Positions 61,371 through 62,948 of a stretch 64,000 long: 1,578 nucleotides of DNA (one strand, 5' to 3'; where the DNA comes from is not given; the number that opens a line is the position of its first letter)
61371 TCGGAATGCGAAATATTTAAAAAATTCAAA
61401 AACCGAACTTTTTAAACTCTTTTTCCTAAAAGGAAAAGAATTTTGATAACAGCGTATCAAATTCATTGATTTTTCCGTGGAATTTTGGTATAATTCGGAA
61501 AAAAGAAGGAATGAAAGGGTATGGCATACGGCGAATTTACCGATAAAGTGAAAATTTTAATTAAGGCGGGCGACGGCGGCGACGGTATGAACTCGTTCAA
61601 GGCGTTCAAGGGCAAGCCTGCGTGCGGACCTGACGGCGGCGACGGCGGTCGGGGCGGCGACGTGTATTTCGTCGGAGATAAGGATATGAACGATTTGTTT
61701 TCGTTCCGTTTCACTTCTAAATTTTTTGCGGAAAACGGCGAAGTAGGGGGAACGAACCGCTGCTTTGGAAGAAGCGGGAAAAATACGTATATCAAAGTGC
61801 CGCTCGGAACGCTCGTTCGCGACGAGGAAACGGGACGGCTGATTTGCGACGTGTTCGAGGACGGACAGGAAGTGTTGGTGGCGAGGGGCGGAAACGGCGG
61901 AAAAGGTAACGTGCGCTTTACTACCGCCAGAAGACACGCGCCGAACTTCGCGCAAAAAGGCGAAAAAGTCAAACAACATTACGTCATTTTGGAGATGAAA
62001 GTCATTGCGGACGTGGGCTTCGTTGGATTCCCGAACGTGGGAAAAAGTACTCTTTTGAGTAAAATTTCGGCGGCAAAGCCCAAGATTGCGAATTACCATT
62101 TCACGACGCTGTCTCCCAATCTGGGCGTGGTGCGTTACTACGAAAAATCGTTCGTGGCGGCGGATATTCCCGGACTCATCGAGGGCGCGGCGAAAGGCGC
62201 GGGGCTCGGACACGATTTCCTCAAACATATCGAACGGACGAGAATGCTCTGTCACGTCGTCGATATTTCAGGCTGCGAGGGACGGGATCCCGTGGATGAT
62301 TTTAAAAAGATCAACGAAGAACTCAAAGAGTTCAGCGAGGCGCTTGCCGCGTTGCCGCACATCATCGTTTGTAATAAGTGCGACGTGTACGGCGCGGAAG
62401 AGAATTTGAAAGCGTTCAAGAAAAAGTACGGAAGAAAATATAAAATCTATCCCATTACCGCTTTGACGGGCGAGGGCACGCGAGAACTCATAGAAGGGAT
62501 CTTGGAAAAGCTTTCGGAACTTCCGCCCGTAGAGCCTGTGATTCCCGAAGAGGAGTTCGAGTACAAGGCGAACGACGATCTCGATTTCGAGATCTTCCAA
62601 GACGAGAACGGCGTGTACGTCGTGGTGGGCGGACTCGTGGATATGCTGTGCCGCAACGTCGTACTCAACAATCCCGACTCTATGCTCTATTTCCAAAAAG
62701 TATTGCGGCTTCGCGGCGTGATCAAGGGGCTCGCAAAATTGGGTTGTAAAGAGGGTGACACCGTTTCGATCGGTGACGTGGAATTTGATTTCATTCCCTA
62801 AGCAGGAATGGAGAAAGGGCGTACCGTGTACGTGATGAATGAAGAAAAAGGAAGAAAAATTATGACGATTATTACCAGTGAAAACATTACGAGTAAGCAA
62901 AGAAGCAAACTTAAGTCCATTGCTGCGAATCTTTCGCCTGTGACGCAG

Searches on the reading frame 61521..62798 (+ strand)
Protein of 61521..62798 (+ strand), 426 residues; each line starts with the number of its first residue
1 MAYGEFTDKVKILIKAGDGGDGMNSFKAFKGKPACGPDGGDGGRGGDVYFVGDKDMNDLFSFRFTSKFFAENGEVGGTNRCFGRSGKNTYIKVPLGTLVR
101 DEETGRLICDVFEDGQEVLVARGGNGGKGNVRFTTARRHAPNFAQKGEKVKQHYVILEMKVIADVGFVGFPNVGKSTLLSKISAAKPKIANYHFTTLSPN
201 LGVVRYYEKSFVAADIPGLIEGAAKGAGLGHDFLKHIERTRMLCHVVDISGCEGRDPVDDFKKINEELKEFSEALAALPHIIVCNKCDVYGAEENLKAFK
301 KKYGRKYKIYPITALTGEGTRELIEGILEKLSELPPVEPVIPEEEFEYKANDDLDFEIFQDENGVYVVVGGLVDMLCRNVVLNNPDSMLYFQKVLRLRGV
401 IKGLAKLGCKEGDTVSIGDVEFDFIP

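Call 84: search_protein_families(library=pfam, proteins=[window:61521-62798:+], max_evalue=0.00001)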
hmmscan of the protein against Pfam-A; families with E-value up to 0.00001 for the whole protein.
window:61521-62798:+ (426 aa): 4 families
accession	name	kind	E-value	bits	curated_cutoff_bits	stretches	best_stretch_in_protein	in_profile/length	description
PF01018.28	GTP1_OBG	-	1.5e-52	177.8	27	1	8-161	2-155/155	GTP1/OBG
PF01926.29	MMR_HSR1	-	2.7e-26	92.3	21.9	1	164-286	1-113/113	50S ribosome-binding GTPase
PF09269.16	DUF1967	-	1.6e-19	70.1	27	1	356-424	1-70/70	Domain of unknown function (DUF1967)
PF02421.24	FeoB_N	-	5.6e-09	36.2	27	1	165-219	3-57/156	Ferrous iron transport protein B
